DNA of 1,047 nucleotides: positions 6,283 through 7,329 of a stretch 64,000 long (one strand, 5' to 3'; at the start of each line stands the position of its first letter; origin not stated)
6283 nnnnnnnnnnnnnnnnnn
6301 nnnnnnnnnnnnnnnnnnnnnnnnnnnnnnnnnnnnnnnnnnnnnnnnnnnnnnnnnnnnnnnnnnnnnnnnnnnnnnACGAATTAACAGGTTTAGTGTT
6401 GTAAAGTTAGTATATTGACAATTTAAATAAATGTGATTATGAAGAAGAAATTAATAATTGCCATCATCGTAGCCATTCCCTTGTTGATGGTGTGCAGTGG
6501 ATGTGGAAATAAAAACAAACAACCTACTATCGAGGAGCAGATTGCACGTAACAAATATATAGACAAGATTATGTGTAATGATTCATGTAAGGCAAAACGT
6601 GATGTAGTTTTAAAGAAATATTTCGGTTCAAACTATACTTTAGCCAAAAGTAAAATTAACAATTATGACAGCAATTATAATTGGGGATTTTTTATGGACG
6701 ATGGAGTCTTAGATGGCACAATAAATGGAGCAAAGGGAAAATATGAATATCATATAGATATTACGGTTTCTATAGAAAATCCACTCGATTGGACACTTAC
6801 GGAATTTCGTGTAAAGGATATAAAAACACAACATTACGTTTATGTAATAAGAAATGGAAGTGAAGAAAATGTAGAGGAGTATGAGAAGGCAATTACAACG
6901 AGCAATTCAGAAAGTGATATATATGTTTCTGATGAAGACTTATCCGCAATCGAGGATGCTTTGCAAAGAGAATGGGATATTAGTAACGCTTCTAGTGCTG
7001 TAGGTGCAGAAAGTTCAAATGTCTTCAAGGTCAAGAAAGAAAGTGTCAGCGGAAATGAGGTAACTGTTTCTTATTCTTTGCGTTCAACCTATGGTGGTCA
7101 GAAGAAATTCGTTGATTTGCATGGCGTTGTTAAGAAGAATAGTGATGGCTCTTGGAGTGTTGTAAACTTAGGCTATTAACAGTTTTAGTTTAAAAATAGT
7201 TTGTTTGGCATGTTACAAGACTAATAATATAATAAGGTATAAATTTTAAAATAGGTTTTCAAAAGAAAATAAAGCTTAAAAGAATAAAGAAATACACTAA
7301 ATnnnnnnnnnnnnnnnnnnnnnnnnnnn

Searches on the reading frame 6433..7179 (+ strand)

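Call 22: search_protein_families(library=pfam, proteins=[window:6433-7179:+], max_evalue=0.01)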
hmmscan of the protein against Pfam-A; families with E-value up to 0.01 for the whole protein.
window:6433-7179:+ (248 aa): 1 family
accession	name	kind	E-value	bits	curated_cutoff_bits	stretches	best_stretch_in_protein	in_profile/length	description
PF12915.13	DUF3833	-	0.0085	16.2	25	0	140-229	39-129/163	Protein of unknown function (DUF3833)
